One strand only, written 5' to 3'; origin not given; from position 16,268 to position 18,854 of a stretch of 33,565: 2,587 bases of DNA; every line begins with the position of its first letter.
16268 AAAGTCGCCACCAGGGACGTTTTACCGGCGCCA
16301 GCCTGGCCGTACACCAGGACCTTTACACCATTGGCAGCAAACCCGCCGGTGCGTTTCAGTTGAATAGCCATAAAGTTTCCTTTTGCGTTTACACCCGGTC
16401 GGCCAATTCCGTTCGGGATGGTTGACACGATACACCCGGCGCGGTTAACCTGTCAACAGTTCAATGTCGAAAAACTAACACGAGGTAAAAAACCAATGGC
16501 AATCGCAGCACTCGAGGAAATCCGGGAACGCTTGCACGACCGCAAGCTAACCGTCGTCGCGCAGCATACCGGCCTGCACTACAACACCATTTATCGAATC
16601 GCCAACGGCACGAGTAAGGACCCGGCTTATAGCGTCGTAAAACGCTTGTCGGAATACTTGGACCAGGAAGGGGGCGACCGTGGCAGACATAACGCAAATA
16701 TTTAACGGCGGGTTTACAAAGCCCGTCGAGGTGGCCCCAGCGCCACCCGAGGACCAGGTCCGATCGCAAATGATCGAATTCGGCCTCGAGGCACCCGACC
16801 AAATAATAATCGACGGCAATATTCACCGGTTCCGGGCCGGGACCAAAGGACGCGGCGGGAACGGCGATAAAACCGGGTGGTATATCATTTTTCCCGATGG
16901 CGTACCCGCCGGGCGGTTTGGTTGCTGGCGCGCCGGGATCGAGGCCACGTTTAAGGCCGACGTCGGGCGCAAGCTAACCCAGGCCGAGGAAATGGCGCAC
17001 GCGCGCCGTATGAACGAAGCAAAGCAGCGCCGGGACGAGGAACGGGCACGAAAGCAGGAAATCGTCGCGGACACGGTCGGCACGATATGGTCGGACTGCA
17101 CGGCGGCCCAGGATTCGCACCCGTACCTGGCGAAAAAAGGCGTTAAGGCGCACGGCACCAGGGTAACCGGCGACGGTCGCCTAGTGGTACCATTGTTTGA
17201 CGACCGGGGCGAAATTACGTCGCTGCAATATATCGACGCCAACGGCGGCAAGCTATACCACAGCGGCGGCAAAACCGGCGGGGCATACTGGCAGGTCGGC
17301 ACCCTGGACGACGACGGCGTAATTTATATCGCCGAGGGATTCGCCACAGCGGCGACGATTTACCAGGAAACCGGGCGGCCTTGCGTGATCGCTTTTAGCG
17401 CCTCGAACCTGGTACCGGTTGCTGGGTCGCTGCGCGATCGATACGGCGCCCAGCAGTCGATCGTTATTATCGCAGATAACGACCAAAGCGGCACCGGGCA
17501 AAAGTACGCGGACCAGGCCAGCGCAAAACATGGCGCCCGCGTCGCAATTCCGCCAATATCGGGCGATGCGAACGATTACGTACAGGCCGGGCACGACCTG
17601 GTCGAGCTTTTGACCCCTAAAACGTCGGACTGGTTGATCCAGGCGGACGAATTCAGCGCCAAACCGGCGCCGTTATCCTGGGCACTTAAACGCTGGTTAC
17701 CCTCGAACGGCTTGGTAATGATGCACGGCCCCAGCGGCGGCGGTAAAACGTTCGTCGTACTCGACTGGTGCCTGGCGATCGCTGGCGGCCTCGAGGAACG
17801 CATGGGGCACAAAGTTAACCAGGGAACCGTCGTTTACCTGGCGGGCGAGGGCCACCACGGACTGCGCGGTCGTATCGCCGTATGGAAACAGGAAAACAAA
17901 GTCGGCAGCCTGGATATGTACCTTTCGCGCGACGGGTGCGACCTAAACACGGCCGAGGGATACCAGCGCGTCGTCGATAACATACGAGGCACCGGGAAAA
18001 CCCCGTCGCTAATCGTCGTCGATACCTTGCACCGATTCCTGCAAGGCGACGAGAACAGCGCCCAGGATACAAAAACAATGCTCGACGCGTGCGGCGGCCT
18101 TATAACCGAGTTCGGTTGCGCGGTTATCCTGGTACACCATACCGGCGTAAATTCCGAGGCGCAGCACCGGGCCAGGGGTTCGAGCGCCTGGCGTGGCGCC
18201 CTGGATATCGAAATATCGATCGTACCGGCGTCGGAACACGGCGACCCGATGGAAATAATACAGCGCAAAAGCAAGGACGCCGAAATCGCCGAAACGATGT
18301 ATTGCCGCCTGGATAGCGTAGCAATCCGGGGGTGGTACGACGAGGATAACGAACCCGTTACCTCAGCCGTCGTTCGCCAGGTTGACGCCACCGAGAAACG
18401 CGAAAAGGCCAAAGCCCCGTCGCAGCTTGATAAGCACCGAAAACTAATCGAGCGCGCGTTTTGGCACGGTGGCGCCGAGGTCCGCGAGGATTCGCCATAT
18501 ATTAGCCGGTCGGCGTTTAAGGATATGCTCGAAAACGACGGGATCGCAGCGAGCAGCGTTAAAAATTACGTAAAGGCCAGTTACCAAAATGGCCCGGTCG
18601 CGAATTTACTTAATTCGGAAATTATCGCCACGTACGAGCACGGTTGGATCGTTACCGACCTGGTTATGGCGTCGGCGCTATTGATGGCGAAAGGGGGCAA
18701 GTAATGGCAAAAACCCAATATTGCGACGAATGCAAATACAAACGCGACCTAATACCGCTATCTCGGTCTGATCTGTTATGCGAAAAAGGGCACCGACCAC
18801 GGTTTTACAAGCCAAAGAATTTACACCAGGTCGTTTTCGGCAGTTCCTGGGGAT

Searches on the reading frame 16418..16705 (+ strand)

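Call 7: search_protein_families(library=pfam, proteins=[window:16418-16705:+], max_evalue=0.01)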
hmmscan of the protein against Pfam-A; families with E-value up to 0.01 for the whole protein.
window:16418-16705:+ (95 aa): 4 families
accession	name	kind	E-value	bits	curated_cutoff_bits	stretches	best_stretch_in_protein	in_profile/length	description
PF13443.12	HTH_26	-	1.6e-05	25.5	22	1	35-82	2-51/63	Cro/C1-type HTH DNA-binding domain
PF01381.28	HTH_3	-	4.9e-05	23.7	23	1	32-82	1-49/55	Helix-turn-helix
PF13560.12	HTH_31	-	0.0009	19.9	27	1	32-87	6-60/64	Helix-turn-helix domain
PF12844.13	HTH_19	-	0.0084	16.4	30.2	0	47-83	18-53/64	Helix-turn-helix domain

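Call 8: search_protein_families(library=phrogs, proteins=[window:16418-16705:+], max_evalue=0.001)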
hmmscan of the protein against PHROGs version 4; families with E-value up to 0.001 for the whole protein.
window:16418-16705:+ (95 aa): 6 families
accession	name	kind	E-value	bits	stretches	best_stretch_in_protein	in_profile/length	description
phrog_18104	-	transcription regulation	1.4e-14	54.7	1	32-83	4-54/57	transcriptional regulator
phrog_6223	-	transcription regulation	8.9e-07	29.9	1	40-79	16-55/73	transcriptional repressor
phrog_6831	-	transcription regulation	3.3e-05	24.8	1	47-79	24-56/68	transcriptional regulator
phrog_8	-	transcription regulation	3.3e-05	24.5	1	27-82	76-129/346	transcriptional regulator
phrog_9425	-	transcription regulation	3.6e-05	24.4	1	32-83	9-62/72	transcriptional repressor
phrog_25916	-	unknown function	0.00012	23.3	1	21-84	29-92/96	-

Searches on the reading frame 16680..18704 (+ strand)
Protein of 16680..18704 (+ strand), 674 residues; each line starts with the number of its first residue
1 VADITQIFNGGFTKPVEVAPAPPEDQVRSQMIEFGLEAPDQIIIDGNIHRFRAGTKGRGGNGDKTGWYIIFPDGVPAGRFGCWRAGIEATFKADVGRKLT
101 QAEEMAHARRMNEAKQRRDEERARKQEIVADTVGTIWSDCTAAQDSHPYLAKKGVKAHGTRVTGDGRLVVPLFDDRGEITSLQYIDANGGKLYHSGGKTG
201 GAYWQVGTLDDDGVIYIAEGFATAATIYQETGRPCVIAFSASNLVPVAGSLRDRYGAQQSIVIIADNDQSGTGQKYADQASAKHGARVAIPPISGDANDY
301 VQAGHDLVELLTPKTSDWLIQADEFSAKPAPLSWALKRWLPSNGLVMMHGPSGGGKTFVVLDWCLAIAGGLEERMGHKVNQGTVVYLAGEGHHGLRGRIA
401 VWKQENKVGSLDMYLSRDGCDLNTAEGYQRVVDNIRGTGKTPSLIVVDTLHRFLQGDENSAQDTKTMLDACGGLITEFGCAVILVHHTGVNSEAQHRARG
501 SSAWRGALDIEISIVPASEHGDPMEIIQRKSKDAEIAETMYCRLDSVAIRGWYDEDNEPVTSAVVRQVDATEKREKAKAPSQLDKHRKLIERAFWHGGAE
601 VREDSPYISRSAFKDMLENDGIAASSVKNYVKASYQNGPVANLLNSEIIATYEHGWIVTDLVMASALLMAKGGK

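Call 7: search_protein_families(library=pfam, proteins=[window:16680-18704:+], max_evalue=0.01)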
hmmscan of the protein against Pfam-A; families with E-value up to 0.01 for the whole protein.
window:16680-18704:+ (674 aa): 4 families
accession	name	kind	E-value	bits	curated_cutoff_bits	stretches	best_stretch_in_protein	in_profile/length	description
PF13481.12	AAA_25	-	5.2e-35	121.3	27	1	321-492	11-194/195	AAA domain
PF13362.12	Toprim_3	-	3.2e-11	43.9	27.2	1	215-303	2-91/95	Toprim domain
PF13662.12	Toprim_4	-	0.00015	22.4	25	1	214-282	2-72/85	Toprim domain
PF13086.12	AAA_11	-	0.0078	16.4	27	0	334-368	8-42/257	AAA domain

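Call 8: search_protein_families(library=phrogs, proteins=[window:16680-18704:+], max_evalue=0.001)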
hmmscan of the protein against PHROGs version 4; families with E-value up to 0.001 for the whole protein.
window:16680-18704:+ (674 aa): 15 families
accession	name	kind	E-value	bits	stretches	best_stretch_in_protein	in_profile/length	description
phrog_2249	-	DNA, RNA and nucleotide metabolism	6.6e-53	181.5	1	46-300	38-306/802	DNA primase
phrog_35358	-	DNA, RNA and nucleotide metabolism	5.2e-43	148.2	1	38-271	23-290/968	DNA primase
phrog_906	-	DNA, RNA and nucleotide metabolism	3.3e-41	142.9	1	319-579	504-767/872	DNA polymerase/primase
phrog_239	-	DNA, RNA and nucleotide metabolism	4.6e-39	136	1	52-642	47-680/801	DNA primase/helicase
phrog_2850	-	unknown function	1.1e-38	134.3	1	306-587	121-404/465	-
phrog_510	-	DNA, RNA and nucleotide metabolism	1.6e-24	87.6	1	96-310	98-354/667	DNA primase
phrog_4913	-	DNA, RNA and nucleotide metabolism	1.4e-16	60.5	1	98-272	129-320/1290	replication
phrog_25777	-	DNA, RNA and nucleotide metabolism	4.2e-15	55.9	1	149-303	171-338/907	DNA primase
phrog_2597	-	DNA, RNA and nucleotide metabolism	6.2e-14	52.4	1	344-546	368-572/747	DNA primase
phrog_3228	-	DNA, RNA and nucleotide metabolism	1.3e-12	47.9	1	339-538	370-579/766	replicative helicase-primase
phrog_3123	-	unknown function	4.2e-11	43.1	1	326-527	324-547/583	-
phrog_6012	-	DNA, RNA and nucleotide metabolism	7e-11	43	1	329-496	132-301/447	DNA helicase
phrog_47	-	DNA, RNA and nucleotide metabolism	7.7e-09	35.6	1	62-311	59-330/947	DNA primase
phrog_1139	-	DNA, RNA and nucleotide metabolism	1.9e-08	33.8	1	176-300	143-268/895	DNA primase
phrog_243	-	DNA, RNA and nucleotide metabolism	0.00026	21.1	0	438-494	139-197/273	DnaB-like replicative helicase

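Call 30: search_solved_structures(query=window:16680-18704:+, max_evalue=1)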
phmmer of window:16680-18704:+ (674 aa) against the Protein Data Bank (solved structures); distinct sequences matched with E-value up to 1: 4.
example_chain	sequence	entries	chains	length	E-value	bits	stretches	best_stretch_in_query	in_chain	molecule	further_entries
1g8y_A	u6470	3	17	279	4.5e-08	35.1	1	323-497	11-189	REGULATORY PROTEIN REPA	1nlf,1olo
1su0_B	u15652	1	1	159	0.25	12.8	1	407-465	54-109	NifU like protein IscU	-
9qq4_A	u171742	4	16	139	0.42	12.1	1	576-653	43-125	Bacterioferritin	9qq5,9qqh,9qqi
9zrg_CR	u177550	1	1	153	0.58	11.6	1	17-129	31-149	60S ribosomal protein L19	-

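Call 58: search_dna_similar(query=window:16680-18704:+, collection=phages, mode=protein, max_rows=40)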
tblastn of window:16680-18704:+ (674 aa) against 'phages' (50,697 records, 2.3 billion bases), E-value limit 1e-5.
Records with a match: 764; places in all: 764; records where one place covers at least 80% of the query: 8.
Best place of each record, by identity: <60% 764.
By first word of the organism name: Mycobacterium 474; Vibrio 79; Gordonia 30; Escherichia 19; Pseudomonas 12; Streptococcus 12; Xanthomonas 10; Corynebacterium 8; Caudoviricetes 7; Roseobacter 7; and 40 more.
By host as written in the record: Mycobacterium smegmatis mc2 155 341; - 102; Mycobacterium smegmatis mc#155 78; Gordonia terrae 3612 15; Mycobacterium smegmatis mc2155 10; Xanthomonas campestris pv. campestris GBBC 1419 8; Mycobacterium sp. 8; Escherichia coli 8; and 111 more.
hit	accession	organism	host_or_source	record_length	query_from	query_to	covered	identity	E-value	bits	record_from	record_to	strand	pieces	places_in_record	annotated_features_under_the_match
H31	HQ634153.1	Salicola phage CGphi29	Salicola sp. M5 MPN 10^-2 23B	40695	1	673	100%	54.7%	0e+0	752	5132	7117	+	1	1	hypothetical protein (x2)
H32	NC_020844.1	Salicola phage CGphi29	Salicola sp. M5 MPN 10^-2 23B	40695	1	673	100%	54.7%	0e+0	752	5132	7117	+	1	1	DNA primase | transcriptional regulator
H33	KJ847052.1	Idiomarinaceae phage 1N2-2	Idiomarinaceae bacterium N2-2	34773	1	671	100%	54.8%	0e+0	728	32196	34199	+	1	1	putative primase-helicase | putative HTH transcription regulator, XRE family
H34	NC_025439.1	Idiomarinaceae phage 1N2-2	Idiomarinaceae bacterium N2-2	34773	1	671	100%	54.8%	0e+0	728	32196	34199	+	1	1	DNA primase | transcriptional regulator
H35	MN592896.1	Alteromonas phage XX1924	Alteromonas litorea TF-22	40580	1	672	100%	50.6%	0e+0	674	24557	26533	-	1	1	TOPRIM domain-containing protein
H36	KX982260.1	Alteromonas phage PB15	Alteromonas gracilis 9a2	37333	1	672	100%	50.4%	0e+0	675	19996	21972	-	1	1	TOPRIM domain-containing protein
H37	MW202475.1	Caudoviricetes sp.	Manatee Spring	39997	22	657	94%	44.3%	3e-155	502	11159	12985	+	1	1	regulatory protein repA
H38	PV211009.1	Roseobacter phage CRP-701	Roseobacter sp. FZCC1911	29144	108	652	81%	29.6%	3e-48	189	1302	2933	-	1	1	DNA primase/helicase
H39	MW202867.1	Caudoviricetes sp.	Manatee Spring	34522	318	674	53%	38.3%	4e-68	248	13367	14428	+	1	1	regulatory protein repA | hypothetical protein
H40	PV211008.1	Roseobacter phage CRP-406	Roseobacter sp. FZCC0037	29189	146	631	72%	27.3%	4e-41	167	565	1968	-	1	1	DNA primase/helicase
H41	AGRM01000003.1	Salmonella enterica subsp. houtenae str. ATCC BAA-1581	Homo sapiens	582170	169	565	59%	28.4%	1e-26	122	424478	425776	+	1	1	hypothetical protein | zinc-binding domain of primase-helicase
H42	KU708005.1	Pseudomonas phage phiAH14b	Pseudomonas sp. ANT_H14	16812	43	307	39%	37.0%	3e-33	143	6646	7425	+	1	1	topoisomerase-primase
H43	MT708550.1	Achromobacter phage Mano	Achromobacter sp.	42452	25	291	40%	36.1%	3e-38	159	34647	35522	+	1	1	DNA primase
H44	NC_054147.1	Achromobacter phage Mano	Achromobacter sp.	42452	25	291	40%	36.1%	3e-38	159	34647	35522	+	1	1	DNA primase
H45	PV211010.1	Roseobacter phage CRP-811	Roseobacter sp. FZCC0198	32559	294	594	45%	30.6%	2e-18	96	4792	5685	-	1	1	helicase RepA family protein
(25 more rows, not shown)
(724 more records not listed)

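Call 60: get_annotated_region(hit=H32, flank=3500)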
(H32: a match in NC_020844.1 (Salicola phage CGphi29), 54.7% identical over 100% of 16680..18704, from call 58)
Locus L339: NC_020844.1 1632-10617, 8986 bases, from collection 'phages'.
description: Salicola phage CGphi29 genomic sequence.
organism: Salicola phage CGphi29 (NCBI taxid 754067)
taxonomy: Viruses; Duplodnaviria; Heunggongvirae; Uroviricota; Caudoviricetes
host: Salicola sp. M5 MPN 10^-2 23B; source: -; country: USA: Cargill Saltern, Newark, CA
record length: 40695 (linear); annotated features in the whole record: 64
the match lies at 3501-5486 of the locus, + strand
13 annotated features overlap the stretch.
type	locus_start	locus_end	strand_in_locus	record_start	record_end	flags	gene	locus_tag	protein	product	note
CDS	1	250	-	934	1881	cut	-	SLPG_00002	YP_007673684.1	Cas4-domain exonuclease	-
CDS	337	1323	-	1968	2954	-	-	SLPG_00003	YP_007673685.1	DNA methyltransferase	-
CDS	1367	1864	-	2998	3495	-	-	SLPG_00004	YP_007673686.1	hypothetical protein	-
CDS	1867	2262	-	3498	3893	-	-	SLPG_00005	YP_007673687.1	hypothetical protein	-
CDS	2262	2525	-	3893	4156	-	-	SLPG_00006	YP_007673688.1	hypothetical protein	-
CDS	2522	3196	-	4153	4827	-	-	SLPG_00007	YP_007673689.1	Sak4-like ssDNA annealing protein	-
CDS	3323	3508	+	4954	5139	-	-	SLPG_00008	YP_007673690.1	transcriptional regulator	-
CDS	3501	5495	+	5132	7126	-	-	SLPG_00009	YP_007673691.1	DNA primase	-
CDS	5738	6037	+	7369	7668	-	-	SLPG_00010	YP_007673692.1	hypothetical protein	-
CDS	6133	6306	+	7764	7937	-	-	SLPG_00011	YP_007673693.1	hypothetical protein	-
CDS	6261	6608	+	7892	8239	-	-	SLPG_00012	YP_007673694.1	hypothetical protein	-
CDS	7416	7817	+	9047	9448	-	-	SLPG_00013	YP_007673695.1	terminase small subunit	-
CDS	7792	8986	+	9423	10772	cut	-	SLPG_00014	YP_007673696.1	terminase large subunit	-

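Call 61: get_annotated_region(hit=H36, flank=3500)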
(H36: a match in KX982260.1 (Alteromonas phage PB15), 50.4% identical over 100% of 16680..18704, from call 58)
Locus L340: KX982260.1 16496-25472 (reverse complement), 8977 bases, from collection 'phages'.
description: Alteromonas phage PB15, complete genome.
organism: Alteromonas phage PB15 (NCBI taxid 1913113)
taxonomy: Viruses; Duplodnaviria; Heunggongvirae; Uroviricota; Caudoviricetes
host: Alteromonas gracilis 9a2; source: -; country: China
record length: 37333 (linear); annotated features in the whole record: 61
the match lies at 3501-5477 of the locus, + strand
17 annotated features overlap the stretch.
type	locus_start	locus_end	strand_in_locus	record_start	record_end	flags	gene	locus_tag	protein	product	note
CDS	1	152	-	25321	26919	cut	-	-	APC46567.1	helicase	-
CDS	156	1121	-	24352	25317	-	-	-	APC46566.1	YqaJ-like viral recombinase domain-containing protein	-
CDS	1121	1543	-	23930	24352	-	-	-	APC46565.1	hypothetical protein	-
CDS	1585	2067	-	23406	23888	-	-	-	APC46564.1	multimodular transpeptidase-transglycosylase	-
CDS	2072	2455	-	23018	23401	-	-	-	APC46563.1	hypothetical protein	hypothetical protein SLPG_00005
CDS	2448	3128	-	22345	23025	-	-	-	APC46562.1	ATPase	-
CDS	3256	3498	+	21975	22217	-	-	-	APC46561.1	transcriptional regulator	prophage Afe02, transcriptional regulator, Cro family protein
CDS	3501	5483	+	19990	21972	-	-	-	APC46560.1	TOPRIM domain-containing protein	-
CDS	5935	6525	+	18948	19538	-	-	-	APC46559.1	hypothetical protein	gp12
CDS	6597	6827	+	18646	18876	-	-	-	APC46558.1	hypothetical protein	-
CDS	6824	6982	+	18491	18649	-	-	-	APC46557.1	hypothetical protein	-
CDS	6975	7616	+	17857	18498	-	-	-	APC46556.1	hypothetical protein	-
CDS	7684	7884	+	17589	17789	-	-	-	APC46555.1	hypothetical protein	-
CDS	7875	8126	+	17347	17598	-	-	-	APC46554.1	hypothetical protein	-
CDS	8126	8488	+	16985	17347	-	-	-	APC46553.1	protein ninX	-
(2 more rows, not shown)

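Call 62: get_annotated_region(hit=H34, flank=3500)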
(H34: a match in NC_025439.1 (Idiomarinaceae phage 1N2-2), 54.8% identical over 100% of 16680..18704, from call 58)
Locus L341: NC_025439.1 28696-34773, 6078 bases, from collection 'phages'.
description: Idiomarinaceae phage 1N2-2, complete genome.
organism: Idiomarinaceae phage 1N2-2 (NCBI taxid 1536592)
taxonomy: Viruses; Duplodnaviria; Heunggongvirae; Uroviricota; Caudoviricetes
host: Idiomarinaceae bacterium N2-2; source: alkaline hypersaline lake water; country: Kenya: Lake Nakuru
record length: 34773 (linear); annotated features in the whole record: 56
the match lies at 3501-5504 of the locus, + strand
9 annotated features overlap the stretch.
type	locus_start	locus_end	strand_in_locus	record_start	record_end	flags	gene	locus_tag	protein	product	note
CDS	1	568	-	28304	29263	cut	-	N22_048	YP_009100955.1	Cas4-domain exonuclease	ORF 48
CDS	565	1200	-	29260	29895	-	-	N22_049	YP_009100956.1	hypothetical protein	ORF 49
CDS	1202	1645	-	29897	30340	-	-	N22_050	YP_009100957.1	hypothetical protein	ORF 50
CDS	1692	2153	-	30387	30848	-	-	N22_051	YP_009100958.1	putative single stranded DNA annealing protein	ORF 51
CDS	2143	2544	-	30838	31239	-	-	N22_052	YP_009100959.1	hypothetical protein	ORF 52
CDS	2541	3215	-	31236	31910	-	-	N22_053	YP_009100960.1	Sak4-like ssDNA annealing protein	ORF 53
CDS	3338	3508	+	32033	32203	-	-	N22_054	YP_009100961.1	transcriptional regulator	ORF 54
CDS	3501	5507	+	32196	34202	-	-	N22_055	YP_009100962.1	DNA primase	ORF 55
CDS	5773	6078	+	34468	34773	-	-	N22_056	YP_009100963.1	MazG-like pyrophosphatase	ORF 56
